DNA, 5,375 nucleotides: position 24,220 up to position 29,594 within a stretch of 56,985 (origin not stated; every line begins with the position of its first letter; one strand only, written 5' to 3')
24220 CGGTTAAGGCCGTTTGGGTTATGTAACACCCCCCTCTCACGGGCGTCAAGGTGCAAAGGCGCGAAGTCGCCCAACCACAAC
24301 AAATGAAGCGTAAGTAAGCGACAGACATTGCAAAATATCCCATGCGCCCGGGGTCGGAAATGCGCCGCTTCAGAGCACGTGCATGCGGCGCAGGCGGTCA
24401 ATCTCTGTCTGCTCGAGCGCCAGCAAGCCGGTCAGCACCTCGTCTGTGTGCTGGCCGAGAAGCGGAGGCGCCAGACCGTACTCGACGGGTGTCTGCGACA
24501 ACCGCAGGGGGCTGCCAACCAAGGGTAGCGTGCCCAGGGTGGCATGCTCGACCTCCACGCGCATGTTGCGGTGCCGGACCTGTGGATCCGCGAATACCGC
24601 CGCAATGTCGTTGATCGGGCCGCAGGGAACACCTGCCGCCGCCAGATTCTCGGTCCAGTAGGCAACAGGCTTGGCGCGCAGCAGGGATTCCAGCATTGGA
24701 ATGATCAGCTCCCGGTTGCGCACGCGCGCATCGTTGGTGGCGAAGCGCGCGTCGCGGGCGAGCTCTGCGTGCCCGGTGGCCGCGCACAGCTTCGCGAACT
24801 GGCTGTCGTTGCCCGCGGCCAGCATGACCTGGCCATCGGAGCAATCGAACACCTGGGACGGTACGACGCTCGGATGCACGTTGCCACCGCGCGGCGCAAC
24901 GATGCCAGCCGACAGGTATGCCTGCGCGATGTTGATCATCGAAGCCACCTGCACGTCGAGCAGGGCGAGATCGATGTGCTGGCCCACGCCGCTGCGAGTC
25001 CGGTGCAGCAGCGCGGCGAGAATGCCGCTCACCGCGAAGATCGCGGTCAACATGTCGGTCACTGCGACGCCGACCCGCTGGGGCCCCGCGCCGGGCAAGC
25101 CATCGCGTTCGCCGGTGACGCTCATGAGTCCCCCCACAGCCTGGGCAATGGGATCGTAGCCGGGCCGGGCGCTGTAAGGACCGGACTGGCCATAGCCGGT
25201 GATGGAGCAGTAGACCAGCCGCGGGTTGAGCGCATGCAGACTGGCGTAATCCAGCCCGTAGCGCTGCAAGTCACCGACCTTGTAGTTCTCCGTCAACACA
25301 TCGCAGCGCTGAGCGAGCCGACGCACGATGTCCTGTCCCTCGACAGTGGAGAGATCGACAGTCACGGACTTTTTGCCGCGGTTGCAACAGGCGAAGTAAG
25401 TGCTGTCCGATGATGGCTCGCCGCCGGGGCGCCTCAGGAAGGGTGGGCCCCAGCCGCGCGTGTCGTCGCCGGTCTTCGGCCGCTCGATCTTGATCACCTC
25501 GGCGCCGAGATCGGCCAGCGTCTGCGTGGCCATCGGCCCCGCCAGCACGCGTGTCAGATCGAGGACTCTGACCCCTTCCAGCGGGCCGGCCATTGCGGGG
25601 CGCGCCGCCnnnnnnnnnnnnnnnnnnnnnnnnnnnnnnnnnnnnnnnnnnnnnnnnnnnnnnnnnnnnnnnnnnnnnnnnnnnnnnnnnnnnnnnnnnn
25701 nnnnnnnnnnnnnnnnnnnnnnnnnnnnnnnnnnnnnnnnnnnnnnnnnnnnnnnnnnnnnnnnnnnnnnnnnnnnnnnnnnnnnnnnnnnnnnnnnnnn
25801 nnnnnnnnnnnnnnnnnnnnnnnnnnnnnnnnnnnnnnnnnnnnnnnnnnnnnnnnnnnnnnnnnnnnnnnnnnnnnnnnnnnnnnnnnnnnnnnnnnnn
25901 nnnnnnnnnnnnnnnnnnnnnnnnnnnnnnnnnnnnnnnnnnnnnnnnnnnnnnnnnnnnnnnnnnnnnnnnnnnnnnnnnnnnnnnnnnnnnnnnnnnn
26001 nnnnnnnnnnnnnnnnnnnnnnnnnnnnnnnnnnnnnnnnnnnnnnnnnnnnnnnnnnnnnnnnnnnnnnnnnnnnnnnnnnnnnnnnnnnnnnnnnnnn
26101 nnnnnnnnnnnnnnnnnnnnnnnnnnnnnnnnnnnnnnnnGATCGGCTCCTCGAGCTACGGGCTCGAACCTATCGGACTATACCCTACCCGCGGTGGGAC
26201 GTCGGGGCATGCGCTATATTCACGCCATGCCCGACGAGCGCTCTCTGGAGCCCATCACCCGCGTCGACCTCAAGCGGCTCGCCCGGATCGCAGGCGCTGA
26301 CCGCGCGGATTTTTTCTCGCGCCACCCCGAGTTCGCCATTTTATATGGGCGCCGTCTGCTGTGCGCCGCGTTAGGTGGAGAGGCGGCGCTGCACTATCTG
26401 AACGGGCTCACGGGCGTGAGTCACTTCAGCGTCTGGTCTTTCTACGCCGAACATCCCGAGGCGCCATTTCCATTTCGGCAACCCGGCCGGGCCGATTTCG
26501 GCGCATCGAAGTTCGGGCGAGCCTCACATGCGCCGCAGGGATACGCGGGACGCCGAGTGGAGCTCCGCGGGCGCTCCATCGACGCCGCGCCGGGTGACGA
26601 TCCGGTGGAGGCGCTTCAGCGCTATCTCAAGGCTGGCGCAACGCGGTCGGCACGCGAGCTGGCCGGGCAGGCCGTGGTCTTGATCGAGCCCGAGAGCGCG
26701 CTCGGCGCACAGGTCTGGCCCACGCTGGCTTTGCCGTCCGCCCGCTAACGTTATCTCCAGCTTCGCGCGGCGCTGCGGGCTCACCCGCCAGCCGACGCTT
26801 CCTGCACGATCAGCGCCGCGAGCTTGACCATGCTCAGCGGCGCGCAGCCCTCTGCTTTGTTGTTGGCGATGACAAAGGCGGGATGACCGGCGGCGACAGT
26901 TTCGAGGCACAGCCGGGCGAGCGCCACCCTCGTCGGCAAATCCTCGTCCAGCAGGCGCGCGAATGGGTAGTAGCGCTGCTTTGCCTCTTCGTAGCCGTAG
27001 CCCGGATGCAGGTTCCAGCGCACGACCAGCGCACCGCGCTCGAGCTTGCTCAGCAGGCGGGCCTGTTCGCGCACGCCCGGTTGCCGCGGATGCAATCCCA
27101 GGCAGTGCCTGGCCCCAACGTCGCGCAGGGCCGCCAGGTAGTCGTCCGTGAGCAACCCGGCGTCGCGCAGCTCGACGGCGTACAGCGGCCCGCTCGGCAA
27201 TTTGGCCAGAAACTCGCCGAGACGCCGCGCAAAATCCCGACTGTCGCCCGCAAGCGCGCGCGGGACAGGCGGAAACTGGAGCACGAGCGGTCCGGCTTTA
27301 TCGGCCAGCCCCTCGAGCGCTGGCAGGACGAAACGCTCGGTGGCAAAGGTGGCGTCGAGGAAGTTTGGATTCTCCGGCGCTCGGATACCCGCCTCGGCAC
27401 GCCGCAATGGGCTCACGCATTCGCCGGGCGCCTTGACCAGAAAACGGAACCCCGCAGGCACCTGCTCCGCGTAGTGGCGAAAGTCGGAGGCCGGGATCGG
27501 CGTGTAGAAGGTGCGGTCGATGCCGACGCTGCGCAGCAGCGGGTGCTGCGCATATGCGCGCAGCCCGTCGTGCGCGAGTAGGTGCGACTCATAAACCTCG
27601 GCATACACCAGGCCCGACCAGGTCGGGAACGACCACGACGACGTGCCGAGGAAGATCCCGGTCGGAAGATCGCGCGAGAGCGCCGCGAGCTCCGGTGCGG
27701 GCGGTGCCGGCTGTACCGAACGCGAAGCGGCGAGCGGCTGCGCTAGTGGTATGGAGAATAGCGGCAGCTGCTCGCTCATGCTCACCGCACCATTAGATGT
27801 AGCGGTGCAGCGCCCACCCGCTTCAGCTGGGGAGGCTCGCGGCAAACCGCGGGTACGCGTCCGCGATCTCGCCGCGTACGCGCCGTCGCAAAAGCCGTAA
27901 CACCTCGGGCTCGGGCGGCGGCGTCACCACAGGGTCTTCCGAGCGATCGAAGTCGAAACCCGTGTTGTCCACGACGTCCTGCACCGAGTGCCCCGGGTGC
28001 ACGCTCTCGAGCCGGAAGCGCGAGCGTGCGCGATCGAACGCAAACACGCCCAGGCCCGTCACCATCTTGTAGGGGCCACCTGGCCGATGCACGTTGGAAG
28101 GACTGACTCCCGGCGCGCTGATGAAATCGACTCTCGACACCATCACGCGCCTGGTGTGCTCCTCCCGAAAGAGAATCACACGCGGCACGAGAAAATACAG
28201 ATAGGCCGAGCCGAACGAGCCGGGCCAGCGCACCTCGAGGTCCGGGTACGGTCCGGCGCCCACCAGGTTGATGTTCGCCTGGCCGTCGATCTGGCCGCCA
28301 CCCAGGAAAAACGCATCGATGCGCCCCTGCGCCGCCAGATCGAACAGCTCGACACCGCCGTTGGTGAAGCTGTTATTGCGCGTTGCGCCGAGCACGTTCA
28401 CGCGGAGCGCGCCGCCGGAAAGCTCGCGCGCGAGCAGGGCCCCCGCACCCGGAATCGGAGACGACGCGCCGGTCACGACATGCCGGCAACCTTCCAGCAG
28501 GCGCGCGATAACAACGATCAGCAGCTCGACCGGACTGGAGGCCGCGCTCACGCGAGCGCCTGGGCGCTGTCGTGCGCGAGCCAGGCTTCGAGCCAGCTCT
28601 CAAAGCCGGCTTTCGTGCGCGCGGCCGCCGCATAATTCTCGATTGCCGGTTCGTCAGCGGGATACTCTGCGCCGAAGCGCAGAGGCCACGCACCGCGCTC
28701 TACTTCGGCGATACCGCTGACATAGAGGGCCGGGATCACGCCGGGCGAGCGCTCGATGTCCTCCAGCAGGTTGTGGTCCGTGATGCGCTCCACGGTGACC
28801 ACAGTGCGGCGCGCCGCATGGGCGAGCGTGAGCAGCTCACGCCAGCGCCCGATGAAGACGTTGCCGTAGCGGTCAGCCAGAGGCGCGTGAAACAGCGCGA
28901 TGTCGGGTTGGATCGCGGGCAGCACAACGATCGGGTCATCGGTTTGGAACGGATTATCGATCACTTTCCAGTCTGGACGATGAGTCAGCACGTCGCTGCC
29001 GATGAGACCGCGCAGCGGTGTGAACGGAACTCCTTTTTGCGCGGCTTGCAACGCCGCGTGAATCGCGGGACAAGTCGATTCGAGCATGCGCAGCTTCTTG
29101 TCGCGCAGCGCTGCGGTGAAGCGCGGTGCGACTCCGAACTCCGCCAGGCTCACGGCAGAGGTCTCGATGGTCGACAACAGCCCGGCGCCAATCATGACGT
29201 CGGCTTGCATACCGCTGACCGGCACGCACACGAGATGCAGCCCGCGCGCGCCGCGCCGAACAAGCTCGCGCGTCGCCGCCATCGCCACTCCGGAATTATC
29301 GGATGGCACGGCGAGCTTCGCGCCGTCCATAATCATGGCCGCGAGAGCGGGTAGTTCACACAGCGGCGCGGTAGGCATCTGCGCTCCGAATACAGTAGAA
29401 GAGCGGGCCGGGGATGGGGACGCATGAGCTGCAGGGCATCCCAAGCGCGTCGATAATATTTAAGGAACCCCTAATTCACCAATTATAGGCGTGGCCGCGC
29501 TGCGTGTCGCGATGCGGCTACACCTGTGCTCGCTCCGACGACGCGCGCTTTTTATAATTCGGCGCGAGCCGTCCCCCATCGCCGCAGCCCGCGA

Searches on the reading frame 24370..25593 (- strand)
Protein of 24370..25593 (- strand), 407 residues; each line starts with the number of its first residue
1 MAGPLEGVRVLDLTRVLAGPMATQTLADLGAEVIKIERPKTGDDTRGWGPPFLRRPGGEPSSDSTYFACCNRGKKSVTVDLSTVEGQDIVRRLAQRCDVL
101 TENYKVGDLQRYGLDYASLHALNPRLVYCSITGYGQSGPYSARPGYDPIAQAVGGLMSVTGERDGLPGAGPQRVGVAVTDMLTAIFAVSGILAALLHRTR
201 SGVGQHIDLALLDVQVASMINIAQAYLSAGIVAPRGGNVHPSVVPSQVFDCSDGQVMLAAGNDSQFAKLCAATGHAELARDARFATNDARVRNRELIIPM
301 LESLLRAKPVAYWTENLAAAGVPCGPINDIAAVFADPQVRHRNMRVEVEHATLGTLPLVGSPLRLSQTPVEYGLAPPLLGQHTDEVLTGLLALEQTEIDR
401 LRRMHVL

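Call 6: search_protein_families(library=ncbifam, proteins=[window:24370-25593:-], max_evalue=0.00001)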
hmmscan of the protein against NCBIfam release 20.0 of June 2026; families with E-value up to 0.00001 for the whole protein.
window:24370-25593:- (407 aa): 7 families
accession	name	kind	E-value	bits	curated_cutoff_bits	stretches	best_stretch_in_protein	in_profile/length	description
NF052585.1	SucGlutTfsCaiB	equivalog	2.3e-135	451.2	750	1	3-395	6-393/394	succinate--glutarate CoA-transferase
NF041294.1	Scnl_mescCoAtase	equivalog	3e-86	289.9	700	1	4-387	3-380/381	succinyl-CoA:mesaconate CoA-transferase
NF008511.0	PRK11430.1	equivalog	1.3e-82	277.9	522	1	2-366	7-354/381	CoA:oxalate CoA-transferase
NF003809.0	PRK05398.1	subfamily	2.7e-82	276.6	442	1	2-406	2-415/416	formyl-CoA transferase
TIGR03253.1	oxalate_frc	equivalog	8.6e-78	261.9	504.2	1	4-406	3-415/416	formyl-CoA transferase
NF002914.1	PRK03525.1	equivalog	9.5e-34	117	413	1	3-402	8-392/400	L-carnitine CoA-transferase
TIGR04253.1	mesacon_CoA_iso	equivalog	1.7e-29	103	725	1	4-405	2-398/403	2-methylfumaryl-CoA isomerase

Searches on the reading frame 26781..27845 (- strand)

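Call 18: search_protein_families(library=pfam, proteins=[window:26781-27845:-], max_evalue=0.00001)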
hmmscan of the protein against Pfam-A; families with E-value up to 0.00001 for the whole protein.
window:26781-27845:- (354 aa): 1 family
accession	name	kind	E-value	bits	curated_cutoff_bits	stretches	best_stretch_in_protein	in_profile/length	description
PF01904.24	DUF72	-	1.4e-32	113.9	25.3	1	85-344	1-216/217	Protein of unknown function DUF72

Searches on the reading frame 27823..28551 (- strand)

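Call 18: search_protein_families(library=pfam, proteins=[window:27823-28551:-], max_evalue=0.00001)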
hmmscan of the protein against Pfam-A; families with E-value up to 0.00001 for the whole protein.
window:27823-28551:- (242 aa): 1 family
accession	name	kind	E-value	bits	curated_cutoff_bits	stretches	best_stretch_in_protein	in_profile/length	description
PF01144.29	CoA_trans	-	8.2e-12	45.4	23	1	43-196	62-217/217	Coenzyme A transferase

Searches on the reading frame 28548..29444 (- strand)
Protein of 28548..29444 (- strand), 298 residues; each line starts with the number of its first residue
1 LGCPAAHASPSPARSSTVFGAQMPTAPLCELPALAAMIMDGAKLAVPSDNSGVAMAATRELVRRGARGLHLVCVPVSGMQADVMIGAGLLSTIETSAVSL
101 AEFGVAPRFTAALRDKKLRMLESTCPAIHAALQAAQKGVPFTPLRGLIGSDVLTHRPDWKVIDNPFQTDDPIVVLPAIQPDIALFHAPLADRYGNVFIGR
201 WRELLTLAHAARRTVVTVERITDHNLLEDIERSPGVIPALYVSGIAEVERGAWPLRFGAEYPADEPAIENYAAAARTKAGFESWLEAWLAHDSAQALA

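Call 18: search_protein_families(library=pfam, proteins=[window:28548-29444:-], max_evalue=0.00001)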
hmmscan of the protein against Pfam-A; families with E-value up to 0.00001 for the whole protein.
window:28548-29444:- (298 aa): 1 family
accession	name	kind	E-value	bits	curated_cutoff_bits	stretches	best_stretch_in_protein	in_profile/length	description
PF01144.29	CoA_trans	-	5.2e-08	33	23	1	34-236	8-209/217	Coenzyme A transferase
